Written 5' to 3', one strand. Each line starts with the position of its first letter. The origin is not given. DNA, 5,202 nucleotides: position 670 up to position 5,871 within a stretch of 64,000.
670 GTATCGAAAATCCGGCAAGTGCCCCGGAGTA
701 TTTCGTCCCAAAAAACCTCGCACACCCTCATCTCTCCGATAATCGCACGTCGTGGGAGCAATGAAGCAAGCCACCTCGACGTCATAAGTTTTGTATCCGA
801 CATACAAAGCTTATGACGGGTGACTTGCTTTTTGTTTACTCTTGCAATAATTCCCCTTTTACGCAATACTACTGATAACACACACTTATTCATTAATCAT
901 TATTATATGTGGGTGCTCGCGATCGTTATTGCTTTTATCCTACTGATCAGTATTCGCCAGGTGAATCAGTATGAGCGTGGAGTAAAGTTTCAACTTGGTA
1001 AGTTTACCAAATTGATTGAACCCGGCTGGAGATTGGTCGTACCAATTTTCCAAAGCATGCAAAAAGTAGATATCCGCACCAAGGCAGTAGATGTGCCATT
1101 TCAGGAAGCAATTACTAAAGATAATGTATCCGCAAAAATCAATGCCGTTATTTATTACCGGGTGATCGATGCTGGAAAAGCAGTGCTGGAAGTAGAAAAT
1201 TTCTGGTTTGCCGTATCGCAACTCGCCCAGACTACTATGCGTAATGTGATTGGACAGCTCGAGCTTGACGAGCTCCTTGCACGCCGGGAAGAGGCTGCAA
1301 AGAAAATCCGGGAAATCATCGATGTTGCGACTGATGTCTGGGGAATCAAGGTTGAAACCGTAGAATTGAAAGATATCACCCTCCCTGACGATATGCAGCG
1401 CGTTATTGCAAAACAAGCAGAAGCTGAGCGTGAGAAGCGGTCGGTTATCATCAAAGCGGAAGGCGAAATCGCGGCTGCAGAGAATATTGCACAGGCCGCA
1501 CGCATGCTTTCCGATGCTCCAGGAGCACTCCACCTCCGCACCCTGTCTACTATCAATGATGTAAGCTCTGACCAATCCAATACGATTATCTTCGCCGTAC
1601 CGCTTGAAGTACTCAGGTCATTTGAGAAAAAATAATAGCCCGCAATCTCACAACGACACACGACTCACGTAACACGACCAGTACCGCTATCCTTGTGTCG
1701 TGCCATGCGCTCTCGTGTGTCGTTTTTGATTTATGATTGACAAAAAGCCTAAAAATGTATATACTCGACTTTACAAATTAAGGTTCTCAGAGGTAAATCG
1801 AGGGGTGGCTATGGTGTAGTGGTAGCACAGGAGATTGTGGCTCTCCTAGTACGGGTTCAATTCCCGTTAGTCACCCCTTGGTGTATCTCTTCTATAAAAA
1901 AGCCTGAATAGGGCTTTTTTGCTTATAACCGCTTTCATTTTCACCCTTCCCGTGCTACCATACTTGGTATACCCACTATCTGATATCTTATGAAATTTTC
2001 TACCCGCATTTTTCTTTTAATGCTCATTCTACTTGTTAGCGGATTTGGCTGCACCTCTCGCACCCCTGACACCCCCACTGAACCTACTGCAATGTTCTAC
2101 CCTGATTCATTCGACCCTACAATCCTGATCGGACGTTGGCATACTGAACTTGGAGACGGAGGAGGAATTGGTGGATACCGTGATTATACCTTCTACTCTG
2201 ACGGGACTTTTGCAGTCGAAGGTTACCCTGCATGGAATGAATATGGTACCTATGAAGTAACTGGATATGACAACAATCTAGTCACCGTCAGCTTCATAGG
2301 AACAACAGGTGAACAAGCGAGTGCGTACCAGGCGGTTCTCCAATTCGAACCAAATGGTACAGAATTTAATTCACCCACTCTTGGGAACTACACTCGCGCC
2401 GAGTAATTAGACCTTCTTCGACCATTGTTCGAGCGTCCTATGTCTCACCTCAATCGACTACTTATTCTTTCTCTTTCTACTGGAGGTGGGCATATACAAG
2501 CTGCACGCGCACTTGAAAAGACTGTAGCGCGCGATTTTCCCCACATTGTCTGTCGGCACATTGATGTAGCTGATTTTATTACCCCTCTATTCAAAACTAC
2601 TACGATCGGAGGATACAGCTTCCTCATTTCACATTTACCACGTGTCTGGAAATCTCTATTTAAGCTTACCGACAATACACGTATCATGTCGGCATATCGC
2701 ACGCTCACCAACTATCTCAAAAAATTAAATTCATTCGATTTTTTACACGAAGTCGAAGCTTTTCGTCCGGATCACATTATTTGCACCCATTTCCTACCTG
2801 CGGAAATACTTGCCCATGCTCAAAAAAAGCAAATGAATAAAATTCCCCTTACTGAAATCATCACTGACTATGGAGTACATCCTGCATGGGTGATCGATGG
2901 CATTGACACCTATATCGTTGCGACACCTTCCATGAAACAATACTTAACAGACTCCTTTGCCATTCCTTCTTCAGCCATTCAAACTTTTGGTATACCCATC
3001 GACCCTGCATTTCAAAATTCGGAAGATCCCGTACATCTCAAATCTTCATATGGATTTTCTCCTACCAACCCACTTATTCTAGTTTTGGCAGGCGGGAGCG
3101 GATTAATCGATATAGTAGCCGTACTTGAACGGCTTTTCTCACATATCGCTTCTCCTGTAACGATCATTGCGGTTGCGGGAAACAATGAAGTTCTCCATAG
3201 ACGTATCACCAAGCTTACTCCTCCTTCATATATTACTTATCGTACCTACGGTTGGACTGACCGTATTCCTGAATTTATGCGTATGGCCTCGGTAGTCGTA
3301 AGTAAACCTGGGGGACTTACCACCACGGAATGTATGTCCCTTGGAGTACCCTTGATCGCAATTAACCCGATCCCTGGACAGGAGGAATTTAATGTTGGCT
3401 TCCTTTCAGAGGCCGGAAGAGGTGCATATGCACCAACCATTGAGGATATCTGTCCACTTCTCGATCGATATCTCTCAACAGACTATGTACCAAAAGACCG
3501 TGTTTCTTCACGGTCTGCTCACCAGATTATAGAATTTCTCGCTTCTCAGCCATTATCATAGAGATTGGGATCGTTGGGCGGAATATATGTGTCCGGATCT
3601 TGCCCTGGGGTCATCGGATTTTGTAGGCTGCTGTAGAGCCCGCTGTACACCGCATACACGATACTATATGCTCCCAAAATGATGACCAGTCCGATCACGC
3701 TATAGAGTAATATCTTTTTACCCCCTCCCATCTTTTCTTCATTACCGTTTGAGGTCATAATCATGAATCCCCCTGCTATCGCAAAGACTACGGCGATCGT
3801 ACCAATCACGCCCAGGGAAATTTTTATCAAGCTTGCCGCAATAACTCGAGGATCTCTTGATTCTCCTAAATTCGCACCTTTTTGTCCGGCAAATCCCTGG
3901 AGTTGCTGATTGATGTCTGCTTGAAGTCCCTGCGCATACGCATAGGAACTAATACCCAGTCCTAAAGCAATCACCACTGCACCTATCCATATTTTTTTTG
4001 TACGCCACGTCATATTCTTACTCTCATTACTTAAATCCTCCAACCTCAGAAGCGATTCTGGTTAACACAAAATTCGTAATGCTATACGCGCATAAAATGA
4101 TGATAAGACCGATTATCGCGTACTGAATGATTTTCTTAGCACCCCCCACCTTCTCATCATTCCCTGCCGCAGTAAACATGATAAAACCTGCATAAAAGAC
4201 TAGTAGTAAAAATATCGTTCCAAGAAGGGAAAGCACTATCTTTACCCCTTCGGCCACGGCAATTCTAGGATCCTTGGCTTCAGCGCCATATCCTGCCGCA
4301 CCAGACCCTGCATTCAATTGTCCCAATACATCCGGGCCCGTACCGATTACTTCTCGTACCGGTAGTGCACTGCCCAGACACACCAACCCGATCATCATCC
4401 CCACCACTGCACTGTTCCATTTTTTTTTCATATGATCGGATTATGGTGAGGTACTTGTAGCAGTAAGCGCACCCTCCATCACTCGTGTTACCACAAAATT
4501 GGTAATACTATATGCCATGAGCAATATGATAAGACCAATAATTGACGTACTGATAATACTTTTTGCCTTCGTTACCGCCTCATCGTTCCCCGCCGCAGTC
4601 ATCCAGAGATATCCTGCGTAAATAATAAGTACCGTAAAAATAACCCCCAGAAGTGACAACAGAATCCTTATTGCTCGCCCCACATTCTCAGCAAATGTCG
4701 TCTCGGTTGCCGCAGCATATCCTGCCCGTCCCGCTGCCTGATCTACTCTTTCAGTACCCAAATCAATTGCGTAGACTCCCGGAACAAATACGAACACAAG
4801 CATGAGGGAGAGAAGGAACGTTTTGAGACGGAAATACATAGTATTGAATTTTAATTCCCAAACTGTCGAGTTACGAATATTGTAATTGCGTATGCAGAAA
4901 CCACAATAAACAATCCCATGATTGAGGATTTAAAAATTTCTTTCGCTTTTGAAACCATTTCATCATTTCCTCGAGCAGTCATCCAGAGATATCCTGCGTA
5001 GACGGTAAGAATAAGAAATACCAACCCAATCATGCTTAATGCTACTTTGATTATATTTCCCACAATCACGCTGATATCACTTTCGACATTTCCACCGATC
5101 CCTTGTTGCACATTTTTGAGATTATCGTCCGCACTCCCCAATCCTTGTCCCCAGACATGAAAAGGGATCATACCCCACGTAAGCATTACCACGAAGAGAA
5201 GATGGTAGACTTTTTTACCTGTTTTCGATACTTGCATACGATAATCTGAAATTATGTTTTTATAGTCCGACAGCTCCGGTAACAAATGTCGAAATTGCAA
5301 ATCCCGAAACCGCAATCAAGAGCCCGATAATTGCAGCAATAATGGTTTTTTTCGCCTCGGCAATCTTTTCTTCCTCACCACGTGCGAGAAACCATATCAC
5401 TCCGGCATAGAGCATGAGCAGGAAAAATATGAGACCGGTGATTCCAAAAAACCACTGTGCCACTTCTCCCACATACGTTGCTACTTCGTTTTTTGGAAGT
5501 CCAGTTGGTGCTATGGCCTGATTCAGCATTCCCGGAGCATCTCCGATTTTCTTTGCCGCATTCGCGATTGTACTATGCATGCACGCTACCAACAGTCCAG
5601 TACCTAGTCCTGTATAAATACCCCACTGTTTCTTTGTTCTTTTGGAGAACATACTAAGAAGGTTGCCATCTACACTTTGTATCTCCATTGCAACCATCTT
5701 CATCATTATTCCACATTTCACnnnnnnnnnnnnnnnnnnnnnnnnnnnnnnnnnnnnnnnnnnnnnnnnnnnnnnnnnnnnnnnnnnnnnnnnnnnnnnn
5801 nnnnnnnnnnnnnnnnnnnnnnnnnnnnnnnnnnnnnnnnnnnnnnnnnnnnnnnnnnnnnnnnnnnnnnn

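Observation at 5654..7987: Cysteine-rich modules grafted onto pilin-like cores at either end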

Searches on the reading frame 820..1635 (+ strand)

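Call 7: search_protein_families(library=pfam, proteins=[window:820-1635:+], max_evalue=0.001)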
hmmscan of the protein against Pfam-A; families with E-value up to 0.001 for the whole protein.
window:820-1635:+ (271 aa): 2 families
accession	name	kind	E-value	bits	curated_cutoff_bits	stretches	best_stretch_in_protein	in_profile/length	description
PF01145.31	Band_7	-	1.2e-37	130.1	23.6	1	47-216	2-175/176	SPFH domain / Band 7 family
PF13421.11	Band_7_1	-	3.2e-05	24.1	24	1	132-201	137-208/211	SPFH domain-Band 7 family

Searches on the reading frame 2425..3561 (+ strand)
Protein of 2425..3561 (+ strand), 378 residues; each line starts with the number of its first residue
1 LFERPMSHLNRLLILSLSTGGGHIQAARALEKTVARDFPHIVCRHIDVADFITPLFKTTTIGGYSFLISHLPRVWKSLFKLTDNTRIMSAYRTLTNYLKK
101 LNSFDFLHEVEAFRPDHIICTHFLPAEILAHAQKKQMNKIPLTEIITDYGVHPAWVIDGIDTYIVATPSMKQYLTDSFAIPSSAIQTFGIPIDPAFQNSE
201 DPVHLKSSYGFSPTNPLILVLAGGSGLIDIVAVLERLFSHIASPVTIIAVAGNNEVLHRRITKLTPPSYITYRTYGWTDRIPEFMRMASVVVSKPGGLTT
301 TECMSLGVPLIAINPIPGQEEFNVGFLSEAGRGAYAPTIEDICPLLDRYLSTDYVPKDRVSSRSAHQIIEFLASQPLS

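Call 7: search_protein_families(library=pfam, proteins=[window:2425-3561:+], max_evalue=0.001)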
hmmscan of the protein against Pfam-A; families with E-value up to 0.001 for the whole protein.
window:2425-3561:+ (378 aa): 3 families
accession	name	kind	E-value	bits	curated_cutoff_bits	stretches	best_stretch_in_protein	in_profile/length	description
PF06925.17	MGDG_synth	-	8e-27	94.8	25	1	23-192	1-169/169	Monogalactosyldiacylglycerol (MGDG) synthase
PF00534.26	Glycos_transf_1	-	4.2e-07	30.1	26.4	1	239-322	38-130/172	Glycosyl transferases group 1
PF04101.22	Glyco_tran_28_C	-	1.7e-06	28.6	22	1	218-313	2-97/166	Glycosyltransferase family 28 C-terminal domain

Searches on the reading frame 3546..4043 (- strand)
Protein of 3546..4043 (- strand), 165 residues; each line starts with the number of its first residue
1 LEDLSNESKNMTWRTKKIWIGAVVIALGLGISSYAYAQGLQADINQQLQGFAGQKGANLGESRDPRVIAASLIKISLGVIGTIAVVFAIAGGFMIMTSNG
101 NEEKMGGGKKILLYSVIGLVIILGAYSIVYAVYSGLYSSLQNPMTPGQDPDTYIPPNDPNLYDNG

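Call 3: search_protein_families(library=pfam, proteins=[window:3546-4043:-], max_evalue=0.01)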
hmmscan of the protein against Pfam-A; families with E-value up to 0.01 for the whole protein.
window:3546-4043:- (165 aa): 2 families
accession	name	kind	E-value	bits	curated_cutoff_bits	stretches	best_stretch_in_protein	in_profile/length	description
PF18895.5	T4SS_pilin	-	1.3e-06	28.8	26.6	1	76-131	16-70/71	Type IV secretion system pilin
PF04956.18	TrbC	-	0.00016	22.3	27.9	0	78-129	50-95/98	TrbC/VIRB2 pilin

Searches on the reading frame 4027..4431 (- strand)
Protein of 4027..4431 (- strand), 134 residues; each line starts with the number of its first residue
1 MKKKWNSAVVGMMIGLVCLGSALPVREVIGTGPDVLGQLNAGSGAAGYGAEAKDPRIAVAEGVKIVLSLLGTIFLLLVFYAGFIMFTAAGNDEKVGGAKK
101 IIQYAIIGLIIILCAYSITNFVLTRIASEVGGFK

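Call 3: search_protein_families(library=pfam, proteins=[window:4027-4431:-], max_evalue=0.01)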
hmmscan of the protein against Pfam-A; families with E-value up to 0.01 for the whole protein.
window:4027-4431:- (134 aa): 2 families
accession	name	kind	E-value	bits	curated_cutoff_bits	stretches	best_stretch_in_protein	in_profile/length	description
PF18895.5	T4SS_pilin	-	4.2e-08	33.6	26.6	1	65-122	15-71/71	Type IV secretion system pilin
PF06664.17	WLS-like_TM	-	0.0066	16.2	28.3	1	50-129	134-214/247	Wntless-like, transmembrane domain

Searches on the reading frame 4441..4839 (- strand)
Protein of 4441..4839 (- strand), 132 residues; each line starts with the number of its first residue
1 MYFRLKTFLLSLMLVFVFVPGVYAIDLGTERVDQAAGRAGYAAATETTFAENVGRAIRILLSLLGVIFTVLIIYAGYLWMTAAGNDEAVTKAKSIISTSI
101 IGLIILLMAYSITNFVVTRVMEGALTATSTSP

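Call 3: search_protein_families(library=pfam, proteins=[window:4441-4839:-], max_evalue=0.01)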
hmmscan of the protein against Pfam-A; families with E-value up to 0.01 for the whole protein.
window:4441-4839:- (132 aa): 2 families
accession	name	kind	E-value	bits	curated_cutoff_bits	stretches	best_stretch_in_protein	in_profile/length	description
PF18895.5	T4SS_pilin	-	2.5e-09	37.5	26.6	1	45-116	4-71/71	Type IV secretion system pilin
PF04290.18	DctQ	-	0.0011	19.4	28.3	1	49-122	57-128/132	Tripartite ATP-independent periplasmic transporters, DctQ component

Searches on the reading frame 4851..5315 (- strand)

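Call 3: search_protein_families(library=pfam, proteins=[window:4851-5315:-], max_evalue=0.01)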
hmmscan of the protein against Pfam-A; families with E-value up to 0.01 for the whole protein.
window:4851-5315:- (154 aa): 3 families
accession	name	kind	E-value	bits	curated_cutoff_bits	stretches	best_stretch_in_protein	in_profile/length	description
PF18895.5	T4SS_pilin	-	2.7e-08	34.2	26.6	1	85-145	9-68/71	Type IV secretion system pilin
PF02322.20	Cyt_bd_oxida_II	-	0.00029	20.7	35.6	1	24-144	99-207/302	Cytochrome bd terminal oxidase subunit II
PF06157.16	DUF973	-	0.00059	19.5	26.4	1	31-147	9-113/309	Protein of unknown function (DUF973)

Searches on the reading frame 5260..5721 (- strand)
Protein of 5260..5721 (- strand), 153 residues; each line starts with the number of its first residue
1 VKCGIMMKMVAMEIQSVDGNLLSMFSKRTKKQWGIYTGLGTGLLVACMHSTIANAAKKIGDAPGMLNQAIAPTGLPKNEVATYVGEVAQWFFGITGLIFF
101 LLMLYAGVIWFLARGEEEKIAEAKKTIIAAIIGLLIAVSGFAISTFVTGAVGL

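Call 3: search_protein_families(library=pfam, proteins=[window:5260-5721:-], max_evalue=0.01)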
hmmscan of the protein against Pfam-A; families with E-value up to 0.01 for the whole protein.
window:5260-5721:- (153 aa): 3 families
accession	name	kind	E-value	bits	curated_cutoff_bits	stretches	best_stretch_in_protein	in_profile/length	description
PF18895.5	T4SS_pilin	-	2.2e-10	40.9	26.6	1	80-140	5-64/71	Type IV secretion system pilin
PF02322.20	Cyt_bd_oxida_II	-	0.0007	19.5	35.6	1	28-146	108-210/302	Cytochrome bd terminal oxidase subunit II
PF05545.16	FixQ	-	0.0011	19.3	29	1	88-127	6-45/49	Cbb3-type cytochrome oxidase component FixQ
